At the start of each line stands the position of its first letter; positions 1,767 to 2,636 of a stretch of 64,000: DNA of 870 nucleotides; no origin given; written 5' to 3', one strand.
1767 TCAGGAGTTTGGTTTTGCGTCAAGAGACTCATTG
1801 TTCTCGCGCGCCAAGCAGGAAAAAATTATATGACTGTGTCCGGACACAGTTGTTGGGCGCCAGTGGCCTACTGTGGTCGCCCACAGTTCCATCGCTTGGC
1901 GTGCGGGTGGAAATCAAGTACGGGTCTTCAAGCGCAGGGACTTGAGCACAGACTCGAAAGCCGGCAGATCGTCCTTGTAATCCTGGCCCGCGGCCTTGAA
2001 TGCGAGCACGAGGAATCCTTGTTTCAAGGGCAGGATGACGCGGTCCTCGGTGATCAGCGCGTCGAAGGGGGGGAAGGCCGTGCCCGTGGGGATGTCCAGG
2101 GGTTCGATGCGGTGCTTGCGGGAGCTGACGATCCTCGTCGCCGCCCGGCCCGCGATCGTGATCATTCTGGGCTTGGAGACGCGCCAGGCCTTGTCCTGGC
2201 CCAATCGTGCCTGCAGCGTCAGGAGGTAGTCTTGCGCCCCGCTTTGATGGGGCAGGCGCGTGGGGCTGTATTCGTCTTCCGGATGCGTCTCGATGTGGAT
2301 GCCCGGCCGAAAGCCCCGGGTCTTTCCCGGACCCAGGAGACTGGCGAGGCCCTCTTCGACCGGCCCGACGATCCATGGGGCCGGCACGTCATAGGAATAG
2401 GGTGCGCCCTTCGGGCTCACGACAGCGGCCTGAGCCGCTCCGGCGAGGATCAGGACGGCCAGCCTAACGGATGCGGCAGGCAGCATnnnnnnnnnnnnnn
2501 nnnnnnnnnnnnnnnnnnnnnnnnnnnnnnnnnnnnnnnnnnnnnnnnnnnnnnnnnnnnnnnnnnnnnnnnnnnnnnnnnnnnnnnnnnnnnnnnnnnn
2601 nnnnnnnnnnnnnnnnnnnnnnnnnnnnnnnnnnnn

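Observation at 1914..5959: Tandem paralogous secreted proteins sharing an HExxH motif, an N-terminal Cys-repeat module and an ACRIR C-terminal tail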

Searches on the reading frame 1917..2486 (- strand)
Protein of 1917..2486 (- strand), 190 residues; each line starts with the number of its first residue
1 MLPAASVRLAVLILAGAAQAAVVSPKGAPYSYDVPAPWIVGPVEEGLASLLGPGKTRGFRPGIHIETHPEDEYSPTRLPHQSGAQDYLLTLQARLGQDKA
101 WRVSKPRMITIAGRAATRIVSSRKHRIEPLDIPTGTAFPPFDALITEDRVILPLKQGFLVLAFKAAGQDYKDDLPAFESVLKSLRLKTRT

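Call 4: search_protein_families(library=pfam, proteins=[window:1917-2486:-], max_evalue=0.1)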
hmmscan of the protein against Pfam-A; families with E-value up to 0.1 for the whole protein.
window:1917-2486:- (190 aa): 0 families

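Call 6: search_protein_families(library=ncbifam, proteins=[window:1917-2486:-], max_evalue=1)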
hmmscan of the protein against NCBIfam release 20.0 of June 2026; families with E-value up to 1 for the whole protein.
window:1917-2486:- (190 aa): 0 families

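Call 65: search_protein_families(library=padloc, proteins=[window:1917-2486:-], max_evalue=0.1)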
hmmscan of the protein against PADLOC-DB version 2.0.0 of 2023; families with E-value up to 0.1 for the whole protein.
window:1917-2486:- (190 aa): 0 families

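Call 68: search_protein_families(library=pfam, alignment_id=A6, max_evalue=10)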
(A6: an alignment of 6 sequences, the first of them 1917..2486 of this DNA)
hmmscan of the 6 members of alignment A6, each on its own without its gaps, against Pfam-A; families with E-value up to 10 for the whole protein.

A. member 1, window:1917-2486:- (190 aa): 0 families

B. families by the number of members that match (of 6 scanned): 1 family
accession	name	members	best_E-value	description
PF03566.19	Peptidase_A21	1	0.19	Peptidase family A21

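Call 69: search_solved_structures(query=A6, max_evalue=10, show_alignments=2)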
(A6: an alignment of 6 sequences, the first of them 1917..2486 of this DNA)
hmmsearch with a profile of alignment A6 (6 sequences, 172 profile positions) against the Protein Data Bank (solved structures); distinct sequences matched with E-value up to 10: 0.

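Call 72: find_homologous_proteins(query=A7, max_evalue=0.01)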
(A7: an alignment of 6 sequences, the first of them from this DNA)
Query A7 (6 sequences) (169 aa, profile of the alignment): 6 proteins with E <= 0.01 among 8000 candidates.
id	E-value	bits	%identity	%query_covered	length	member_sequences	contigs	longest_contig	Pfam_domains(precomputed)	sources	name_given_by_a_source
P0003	1.5e-51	193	100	100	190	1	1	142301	-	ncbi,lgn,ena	-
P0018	3.0e-50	188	27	98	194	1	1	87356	-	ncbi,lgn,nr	ncbi:MAG: hypothetical protein HY927_06835 [Elusimicrobia bacterium]|nr:hypothetical protein [Elusim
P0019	5.4e-45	171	25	90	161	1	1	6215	-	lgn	-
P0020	7.3e-44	168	28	25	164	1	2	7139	-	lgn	-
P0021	1.3e-10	60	27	93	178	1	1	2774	-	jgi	jgi:hypothetical protein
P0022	6.3e-3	35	38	22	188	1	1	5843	-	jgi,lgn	jgi:hypothetical protein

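Call 73: find_encoding_contigs(protein=P0021, flank=6000, max_places=2)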
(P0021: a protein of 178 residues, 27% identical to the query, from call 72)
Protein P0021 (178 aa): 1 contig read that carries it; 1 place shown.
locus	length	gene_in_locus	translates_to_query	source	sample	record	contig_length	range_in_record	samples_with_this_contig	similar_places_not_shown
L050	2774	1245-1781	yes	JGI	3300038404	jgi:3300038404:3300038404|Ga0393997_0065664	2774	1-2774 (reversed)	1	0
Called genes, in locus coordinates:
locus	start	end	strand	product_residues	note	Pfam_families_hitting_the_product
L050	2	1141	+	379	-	?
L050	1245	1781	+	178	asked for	-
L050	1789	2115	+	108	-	PF01300:Sua5_yciO_yrdC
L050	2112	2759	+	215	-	PF01300:Sua5_yciO_yrdC, PF03481:Sua5_C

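Call 74: find_encoding_contigs(protein=P0022, flank=6000, max_places=2)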
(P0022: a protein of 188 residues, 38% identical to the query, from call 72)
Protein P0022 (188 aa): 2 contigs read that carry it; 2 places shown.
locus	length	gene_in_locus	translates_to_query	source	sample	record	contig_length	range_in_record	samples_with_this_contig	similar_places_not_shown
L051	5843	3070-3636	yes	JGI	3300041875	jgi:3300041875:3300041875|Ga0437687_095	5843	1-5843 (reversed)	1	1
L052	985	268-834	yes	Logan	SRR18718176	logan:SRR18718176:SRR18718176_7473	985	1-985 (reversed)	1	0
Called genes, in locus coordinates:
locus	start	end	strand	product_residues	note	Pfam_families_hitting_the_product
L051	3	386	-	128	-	?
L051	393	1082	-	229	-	PF00072:Response_reg, PF00486:Trans_reg_C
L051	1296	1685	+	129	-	-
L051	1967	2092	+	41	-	-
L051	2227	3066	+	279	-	PF13367:PrsW-protease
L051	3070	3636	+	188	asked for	-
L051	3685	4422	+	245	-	PF13365:Trypsin_2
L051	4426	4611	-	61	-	-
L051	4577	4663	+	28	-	-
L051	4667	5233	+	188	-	-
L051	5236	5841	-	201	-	?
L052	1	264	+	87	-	?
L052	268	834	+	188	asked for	-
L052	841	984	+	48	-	?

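Call 77: search_protein_families(library=pfam, proteins=[L050:2-1141:+], max_evalue=1)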
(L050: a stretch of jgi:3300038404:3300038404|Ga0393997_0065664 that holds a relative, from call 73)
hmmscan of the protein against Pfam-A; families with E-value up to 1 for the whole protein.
L050:2-1141:+ (379 aa): 0 families
